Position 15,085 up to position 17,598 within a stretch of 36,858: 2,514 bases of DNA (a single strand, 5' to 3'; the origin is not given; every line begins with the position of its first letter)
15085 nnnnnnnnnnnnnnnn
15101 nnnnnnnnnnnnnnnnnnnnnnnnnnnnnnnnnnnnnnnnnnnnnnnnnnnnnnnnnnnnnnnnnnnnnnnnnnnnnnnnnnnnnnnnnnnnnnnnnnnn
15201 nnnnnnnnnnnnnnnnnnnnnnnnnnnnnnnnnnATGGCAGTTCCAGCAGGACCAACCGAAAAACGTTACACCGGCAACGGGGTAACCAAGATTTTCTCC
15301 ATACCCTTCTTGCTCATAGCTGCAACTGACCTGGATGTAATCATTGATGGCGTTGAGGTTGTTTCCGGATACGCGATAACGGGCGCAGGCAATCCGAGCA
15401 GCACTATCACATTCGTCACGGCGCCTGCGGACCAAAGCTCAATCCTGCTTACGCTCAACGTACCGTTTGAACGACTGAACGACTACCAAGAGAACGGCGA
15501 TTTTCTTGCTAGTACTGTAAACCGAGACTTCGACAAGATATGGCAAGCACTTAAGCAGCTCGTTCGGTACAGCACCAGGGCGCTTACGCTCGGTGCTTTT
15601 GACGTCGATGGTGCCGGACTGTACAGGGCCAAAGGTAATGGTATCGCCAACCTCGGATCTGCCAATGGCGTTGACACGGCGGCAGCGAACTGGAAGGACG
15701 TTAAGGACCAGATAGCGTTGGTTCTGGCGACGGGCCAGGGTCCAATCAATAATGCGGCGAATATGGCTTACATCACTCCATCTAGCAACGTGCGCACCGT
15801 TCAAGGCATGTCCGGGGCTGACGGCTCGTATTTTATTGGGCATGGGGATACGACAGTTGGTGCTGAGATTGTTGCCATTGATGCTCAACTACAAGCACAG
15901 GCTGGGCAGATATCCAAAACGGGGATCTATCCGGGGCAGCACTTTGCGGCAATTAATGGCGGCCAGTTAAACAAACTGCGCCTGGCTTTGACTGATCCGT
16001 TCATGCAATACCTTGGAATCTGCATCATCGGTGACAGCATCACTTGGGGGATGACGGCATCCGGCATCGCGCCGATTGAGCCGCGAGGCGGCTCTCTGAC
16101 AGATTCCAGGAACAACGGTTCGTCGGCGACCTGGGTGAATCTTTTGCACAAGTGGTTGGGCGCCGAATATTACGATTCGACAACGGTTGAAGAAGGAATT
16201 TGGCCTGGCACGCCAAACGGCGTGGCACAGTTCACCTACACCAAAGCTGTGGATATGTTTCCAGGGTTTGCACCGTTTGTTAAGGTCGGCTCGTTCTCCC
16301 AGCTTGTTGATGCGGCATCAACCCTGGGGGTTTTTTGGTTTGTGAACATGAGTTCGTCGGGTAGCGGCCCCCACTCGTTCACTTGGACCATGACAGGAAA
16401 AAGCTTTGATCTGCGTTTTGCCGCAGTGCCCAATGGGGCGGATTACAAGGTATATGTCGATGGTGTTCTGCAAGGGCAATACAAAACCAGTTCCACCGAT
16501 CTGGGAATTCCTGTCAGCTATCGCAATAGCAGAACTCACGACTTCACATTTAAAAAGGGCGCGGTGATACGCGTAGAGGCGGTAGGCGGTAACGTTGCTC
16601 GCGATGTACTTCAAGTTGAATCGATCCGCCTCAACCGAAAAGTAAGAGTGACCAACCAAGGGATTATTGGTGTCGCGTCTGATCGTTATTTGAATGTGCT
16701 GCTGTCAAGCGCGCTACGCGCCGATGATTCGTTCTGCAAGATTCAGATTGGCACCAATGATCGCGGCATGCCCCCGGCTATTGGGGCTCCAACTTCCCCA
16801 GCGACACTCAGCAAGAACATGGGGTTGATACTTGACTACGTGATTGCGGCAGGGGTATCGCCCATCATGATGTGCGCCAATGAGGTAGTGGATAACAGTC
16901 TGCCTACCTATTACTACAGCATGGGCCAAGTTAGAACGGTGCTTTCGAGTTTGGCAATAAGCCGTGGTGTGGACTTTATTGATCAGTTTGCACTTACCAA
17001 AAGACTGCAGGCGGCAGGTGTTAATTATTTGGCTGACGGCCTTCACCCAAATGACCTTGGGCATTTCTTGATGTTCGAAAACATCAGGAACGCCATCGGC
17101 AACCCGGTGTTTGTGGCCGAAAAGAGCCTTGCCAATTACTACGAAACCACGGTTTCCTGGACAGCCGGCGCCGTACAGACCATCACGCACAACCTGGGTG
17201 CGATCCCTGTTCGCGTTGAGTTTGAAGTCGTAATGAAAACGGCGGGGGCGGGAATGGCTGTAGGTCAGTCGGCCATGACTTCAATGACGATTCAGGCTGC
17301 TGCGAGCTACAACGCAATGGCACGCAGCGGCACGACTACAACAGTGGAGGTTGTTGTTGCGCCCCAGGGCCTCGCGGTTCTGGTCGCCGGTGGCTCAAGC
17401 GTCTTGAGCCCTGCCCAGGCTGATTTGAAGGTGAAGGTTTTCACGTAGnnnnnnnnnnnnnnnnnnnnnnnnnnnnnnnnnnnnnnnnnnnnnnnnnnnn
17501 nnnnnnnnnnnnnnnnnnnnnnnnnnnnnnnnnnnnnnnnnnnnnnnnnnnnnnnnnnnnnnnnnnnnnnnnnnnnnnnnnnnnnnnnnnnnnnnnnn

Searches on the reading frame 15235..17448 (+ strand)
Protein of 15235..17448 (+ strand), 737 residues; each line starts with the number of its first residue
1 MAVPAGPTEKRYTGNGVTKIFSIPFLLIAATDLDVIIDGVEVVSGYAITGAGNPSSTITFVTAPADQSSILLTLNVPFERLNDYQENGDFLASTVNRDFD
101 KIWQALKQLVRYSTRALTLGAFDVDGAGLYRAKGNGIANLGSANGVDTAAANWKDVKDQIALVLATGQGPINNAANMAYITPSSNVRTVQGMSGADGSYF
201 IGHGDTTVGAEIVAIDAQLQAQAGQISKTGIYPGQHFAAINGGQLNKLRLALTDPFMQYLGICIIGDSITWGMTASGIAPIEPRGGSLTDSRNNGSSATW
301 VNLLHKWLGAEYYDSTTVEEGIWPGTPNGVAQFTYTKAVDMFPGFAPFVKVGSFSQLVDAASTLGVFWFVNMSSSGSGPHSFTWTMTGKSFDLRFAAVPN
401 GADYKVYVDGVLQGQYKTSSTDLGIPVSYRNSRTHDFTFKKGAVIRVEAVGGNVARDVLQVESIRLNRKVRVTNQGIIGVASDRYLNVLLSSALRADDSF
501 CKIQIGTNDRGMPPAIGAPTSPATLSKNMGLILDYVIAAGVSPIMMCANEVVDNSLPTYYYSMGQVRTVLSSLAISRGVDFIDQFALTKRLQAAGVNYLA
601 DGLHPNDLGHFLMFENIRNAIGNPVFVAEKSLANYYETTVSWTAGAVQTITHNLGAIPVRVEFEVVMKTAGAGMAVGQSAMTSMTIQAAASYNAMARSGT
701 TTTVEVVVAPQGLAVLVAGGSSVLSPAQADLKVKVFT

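Call 14: search_protein_families(library=phrogs, proteins=[window:15235-17448:+], max_evalue=0.001)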
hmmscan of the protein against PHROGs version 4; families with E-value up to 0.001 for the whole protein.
window:15235-17448:+ (737 aa): 6 families
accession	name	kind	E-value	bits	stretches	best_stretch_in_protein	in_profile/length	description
phrog_30017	-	unknown function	8.6e-27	94.4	1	1-218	1-227/1025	-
phrog_14083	-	unknown function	9.6e-24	84.3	1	244-621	494-870/879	-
phrog_28871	-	unknown function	1.3e-22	80.5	1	1-157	1-156/946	-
phrog_1640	-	tail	2.3e-20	74.3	1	1-201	1-216/765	tail protein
phrog_6518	-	tail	2.5e-10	40.1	1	10-209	7-191/793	tail fiber protein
phrog_13893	-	tail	2e-05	24.2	1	7-165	7-173/648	tail protein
